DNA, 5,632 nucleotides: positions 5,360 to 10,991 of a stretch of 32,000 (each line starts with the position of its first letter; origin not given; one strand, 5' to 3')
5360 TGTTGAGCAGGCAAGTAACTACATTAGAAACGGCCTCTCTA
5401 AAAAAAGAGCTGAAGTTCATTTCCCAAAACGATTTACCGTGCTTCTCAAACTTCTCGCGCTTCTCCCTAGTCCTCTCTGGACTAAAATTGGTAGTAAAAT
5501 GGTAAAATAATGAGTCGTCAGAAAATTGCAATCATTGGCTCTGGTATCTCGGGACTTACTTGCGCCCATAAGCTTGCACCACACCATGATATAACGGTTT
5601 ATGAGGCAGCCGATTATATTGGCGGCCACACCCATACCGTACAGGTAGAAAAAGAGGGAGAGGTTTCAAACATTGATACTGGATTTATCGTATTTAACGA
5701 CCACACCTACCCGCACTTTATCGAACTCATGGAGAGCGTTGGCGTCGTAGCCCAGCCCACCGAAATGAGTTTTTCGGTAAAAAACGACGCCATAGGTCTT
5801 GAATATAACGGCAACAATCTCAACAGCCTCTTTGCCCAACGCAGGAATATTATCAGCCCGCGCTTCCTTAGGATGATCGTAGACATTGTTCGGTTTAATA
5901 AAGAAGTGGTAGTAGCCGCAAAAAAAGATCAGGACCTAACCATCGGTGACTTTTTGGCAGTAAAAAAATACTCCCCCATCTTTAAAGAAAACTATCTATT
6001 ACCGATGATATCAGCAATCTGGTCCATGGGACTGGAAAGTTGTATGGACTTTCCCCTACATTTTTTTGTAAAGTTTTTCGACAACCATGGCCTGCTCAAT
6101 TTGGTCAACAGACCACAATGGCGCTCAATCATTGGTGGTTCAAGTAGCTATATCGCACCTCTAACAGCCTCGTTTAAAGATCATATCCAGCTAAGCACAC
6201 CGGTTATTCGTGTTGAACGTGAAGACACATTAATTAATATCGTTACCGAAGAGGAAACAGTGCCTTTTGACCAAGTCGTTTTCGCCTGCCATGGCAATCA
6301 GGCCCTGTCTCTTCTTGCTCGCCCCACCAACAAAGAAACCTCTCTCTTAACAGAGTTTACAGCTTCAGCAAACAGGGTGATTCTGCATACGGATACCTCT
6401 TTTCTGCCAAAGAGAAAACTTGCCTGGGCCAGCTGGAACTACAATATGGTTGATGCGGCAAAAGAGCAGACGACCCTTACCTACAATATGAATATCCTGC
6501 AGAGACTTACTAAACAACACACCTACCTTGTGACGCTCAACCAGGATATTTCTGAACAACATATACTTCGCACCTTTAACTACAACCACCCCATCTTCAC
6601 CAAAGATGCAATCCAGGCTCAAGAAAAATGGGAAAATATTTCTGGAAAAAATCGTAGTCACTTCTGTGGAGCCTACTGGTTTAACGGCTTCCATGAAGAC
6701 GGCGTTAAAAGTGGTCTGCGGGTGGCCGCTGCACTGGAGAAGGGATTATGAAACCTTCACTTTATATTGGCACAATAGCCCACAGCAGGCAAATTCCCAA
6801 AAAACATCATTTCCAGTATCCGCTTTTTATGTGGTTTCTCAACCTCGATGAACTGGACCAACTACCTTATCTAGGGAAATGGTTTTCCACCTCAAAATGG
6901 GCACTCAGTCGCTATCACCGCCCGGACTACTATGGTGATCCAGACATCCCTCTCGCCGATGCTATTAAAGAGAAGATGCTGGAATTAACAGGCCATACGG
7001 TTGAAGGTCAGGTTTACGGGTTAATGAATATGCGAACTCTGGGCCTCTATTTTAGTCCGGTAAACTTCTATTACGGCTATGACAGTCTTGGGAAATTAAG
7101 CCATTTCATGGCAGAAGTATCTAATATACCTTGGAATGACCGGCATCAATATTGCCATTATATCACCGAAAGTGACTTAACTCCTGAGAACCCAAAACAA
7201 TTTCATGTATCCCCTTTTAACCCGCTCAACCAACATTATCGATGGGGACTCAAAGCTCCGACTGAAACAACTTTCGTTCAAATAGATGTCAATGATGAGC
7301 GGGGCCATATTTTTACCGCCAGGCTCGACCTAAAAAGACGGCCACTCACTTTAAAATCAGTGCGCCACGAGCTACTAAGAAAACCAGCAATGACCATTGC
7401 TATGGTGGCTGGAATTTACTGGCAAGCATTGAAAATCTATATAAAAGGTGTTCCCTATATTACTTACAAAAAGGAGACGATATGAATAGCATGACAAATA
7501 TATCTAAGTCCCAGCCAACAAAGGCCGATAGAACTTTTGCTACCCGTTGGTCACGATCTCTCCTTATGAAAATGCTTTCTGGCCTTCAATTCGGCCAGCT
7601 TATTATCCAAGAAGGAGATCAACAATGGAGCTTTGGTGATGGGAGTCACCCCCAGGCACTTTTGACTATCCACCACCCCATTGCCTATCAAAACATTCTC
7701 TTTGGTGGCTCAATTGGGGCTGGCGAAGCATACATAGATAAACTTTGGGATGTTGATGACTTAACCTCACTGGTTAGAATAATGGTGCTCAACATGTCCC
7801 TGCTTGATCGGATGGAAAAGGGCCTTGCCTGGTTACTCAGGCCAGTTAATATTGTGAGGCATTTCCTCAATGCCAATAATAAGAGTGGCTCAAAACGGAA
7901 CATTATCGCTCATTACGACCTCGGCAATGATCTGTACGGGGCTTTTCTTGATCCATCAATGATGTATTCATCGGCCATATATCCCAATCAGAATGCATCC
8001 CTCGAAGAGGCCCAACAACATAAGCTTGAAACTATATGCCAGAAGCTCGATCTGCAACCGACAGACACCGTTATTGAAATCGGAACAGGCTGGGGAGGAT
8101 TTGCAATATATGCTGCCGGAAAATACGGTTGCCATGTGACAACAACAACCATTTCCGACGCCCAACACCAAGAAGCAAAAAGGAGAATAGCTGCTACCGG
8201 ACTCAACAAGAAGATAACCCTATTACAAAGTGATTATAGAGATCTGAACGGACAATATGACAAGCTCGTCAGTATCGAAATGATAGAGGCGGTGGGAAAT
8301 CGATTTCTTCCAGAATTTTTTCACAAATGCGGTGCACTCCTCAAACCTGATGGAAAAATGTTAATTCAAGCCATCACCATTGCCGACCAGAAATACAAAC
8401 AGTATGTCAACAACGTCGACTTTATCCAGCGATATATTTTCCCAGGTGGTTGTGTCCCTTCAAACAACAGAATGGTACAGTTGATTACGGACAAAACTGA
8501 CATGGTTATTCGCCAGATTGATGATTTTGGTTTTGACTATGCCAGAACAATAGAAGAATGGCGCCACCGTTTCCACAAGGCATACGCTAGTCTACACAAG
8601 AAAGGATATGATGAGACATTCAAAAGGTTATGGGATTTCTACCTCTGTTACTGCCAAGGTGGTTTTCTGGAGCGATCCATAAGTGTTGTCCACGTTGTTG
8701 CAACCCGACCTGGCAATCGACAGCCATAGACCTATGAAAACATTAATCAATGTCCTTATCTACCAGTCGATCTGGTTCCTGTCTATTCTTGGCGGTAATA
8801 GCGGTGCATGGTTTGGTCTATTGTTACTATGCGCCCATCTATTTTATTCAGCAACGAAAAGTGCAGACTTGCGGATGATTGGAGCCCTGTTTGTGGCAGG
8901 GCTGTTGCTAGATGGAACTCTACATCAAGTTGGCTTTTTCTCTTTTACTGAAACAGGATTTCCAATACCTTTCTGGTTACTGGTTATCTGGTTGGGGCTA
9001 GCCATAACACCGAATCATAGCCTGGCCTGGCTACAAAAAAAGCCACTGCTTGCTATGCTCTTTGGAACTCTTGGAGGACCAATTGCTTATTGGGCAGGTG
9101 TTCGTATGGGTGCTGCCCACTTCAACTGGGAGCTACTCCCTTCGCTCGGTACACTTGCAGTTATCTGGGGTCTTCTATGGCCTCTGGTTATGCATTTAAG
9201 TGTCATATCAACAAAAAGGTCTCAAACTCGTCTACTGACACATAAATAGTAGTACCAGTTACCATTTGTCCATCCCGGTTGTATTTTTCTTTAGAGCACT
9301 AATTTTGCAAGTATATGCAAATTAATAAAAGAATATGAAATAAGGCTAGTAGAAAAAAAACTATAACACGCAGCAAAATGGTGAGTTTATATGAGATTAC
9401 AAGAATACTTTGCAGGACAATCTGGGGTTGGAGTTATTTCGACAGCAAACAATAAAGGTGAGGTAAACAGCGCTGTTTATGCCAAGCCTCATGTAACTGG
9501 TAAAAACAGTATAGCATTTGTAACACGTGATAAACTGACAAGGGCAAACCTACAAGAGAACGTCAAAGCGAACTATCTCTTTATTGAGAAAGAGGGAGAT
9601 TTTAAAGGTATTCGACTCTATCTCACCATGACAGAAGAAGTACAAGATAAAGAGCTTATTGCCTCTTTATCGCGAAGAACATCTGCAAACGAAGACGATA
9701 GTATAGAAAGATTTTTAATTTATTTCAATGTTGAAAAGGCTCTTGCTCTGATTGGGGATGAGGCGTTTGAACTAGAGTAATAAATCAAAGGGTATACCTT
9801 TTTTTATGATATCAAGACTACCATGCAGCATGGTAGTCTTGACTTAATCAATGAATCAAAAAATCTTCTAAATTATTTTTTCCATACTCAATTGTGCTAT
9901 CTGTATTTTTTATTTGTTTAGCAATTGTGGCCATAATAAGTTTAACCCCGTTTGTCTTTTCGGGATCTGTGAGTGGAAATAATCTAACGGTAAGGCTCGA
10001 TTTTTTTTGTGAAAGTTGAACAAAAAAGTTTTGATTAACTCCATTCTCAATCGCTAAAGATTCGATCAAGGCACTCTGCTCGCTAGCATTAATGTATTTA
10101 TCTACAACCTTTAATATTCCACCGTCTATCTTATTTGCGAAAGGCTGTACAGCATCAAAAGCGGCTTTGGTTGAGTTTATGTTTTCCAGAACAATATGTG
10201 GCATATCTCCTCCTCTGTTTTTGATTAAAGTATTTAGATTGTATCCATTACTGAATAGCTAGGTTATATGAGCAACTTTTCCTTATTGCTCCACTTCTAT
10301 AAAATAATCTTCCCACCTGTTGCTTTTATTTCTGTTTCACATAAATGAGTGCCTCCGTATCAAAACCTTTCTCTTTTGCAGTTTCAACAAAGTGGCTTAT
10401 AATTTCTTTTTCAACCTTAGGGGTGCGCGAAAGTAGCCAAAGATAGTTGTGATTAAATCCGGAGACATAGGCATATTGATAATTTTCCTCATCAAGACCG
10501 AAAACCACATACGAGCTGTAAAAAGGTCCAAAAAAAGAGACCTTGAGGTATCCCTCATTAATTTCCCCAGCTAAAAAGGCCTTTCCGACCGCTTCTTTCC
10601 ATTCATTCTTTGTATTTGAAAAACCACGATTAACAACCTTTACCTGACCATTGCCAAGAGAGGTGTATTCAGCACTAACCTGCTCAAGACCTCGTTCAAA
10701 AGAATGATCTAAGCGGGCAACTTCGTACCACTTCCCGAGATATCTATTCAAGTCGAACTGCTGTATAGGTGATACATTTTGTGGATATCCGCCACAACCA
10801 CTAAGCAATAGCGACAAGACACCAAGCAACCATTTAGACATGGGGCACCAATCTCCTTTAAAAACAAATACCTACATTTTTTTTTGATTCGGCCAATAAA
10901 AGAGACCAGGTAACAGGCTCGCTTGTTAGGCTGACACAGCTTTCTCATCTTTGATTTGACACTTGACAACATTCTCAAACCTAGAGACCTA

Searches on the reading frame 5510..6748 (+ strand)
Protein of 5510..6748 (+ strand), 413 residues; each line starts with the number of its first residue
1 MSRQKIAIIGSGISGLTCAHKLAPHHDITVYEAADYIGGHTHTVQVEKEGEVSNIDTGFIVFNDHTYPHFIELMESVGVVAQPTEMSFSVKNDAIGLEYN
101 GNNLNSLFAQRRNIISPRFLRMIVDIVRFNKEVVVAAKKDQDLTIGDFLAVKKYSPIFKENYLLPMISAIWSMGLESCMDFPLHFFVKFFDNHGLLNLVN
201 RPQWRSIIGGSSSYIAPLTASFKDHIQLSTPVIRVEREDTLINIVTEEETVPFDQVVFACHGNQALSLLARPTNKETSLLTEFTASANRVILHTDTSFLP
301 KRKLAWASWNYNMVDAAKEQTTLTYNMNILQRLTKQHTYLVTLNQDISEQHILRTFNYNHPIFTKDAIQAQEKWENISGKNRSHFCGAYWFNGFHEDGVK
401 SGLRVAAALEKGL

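Call 84: search_protein_families(library=pfam, proteins=[window:5510-6748:+], max_evalue=0.001)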
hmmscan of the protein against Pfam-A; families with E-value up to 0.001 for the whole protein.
window:5510-6748:+ (413 aa): 6 families
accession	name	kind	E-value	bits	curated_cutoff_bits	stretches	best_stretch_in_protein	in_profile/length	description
PF01593.30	Amino_oxidase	-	1.1e-23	84.7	19.8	1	13-303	1-300/443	Flavin containing amine oxidoreductase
PF13450.12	NAD_binding_8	-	1.6e-14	54.4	21.9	1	8-75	1-66/68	NAD(P)-binding Rossmann-like domain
PF01266.30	DAO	-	7.4e-07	29.5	27.9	1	5-41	1-38/353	FAD dependent oxidoreductase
PF07992.20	Pyr_redox_2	-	0.00056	19.8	26.1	0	5-42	2-36/291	Pyridine nucleotide-disulphide oxidoreductase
PF00890.30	FAD_binding_2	-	0.0009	19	20.4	0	6-42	2-39/414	FAD binding domain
PF13454.12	NAD_binding_9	-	0.00096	19.6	21.8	0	7-78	1-76/155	FAD-NAD(P)-binding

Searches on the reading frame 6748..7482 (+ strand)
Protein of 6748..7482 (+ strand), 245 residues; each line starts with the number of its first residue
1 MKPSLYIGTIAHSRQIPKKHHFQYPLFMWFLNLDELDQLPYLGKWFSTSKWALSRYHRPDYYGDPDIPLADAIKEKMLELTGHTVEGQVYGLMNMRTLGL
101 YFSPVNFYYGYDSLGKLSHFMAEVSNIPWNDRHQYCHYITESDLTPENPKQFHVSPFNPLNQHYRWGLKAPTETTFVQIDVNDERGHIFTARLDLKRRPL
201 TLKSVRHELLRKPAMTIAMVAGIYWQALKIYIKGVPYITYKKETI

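Call 84: search_protein_families(library=pfam, proteins=[window:6748-7482:+], max_evalue=0.001)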
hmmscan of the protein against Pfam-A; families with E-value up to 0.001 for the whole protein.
window:6748-7482:+ (245 aa): 1 family
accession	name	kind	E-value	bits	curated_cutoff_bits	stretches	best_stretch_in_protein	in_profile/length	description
PF07103.16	DUF1365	-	2.1e-69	234.2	25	1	5-241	1-233/235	Protein of unknown function (DUF1365)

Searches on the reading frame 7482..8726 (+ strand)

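Call 84: search_protein_families(library=pfam, proteins=[window:7482-8726:+], max_evalue=0.001)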
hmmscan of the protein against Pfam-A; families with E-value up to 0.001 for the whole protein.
window:7482-8726:+ (415 aa): 8 families
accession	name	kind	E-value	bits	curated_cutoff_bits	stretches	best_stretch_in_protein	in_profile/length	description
PF02353.26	CMAS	-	6.3e-81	272.1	27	1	137-404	6-272/273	Mycolic acid cyclopropane synthetase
PF13649.12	Methyltransf_25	-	5.7e-12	46.6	27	1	197-291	1-97/97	Methyltransferase domain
PF13489.12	Methyltransf_23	-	1.1e-10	41.9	27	1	187-307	14-127/164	Methyltransferase domain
PF08241.18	Methyltransf_11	-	5.3e-08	33.8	21.2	1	199-295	2-95/95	Methyltransferase domain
PF08242.18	Methyltransf_12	-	9.3e-08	33.1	30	1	198-292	1-97/98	Methyltransferase domain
PF13847.12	Methyltransf_31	-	0.00023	21.3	27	1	194-306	4-120/145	Methyltransferase domain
PF01728.25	FtsJ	-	0.00035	21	24.1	1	180-256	7-79/181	FtsJ-like methyltransferase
PF05175.20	MTS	-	0.00039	20.5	23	1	186-308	24-149/170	Methyltransferase small domain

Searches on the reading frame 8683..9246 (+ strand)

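Call 84: search_protein_families(library=pfam, proteins=[window:8683-9246:+], max_evalue=0.001)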
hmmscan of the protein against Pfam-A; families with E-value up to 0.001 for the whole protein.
window:8683-9246:+ (188 aa): 1 family
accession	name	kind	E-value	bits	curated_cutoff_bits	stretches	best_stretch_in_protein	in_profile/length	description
PF11086.13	DUF2878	-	1.4e-41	142.8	27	1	21-168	2-154/154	Protein of unknown function (DUF2878)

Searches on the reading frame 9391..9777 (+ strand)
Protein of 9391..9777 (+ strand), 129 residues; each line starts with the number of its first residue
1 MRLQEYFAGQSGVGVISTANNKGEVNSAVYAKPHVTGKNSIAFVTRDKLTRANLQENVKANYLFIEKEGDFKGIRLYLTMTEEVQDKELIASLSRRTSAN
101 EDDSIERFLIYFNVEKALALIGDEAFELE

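Call 84: search_protein_families(library=pfam, proteins=[window:9391-9777:+], max_evalue=0.001)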
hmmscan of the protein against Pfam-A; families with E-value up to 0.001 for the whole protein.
window:9391-9777:+ (129 aa): 1 family
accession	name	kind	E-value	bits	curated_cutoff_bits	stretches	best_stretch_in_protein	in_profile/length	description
PF01243.27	PNPOx_N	-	0.00012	22.9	28.1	1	8-103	9-102/120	Pyridoxamine 5'-phosphate oxidase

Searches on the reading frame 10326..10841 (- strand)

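Call 8: search_protein_families(library=pfam, proteins=[window:10326-10841:-], max_evalue=0.001)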
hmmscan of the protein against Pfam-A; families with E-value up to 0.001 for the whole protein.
window:10326-10841:- (171 aa): 2 families
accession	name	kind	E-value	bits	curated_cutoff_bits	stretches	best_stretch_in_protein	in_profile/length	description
PF08212.18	Lipocalin_2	-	2.2e-37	128.7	24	1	29-170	1-146/146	Lipocalin-like domain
PF00061.29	Lipocalin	-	2.1e-11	44.7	23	1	36-171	2-144/145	Lipocalin / cytosolic fatty-acid binding protein family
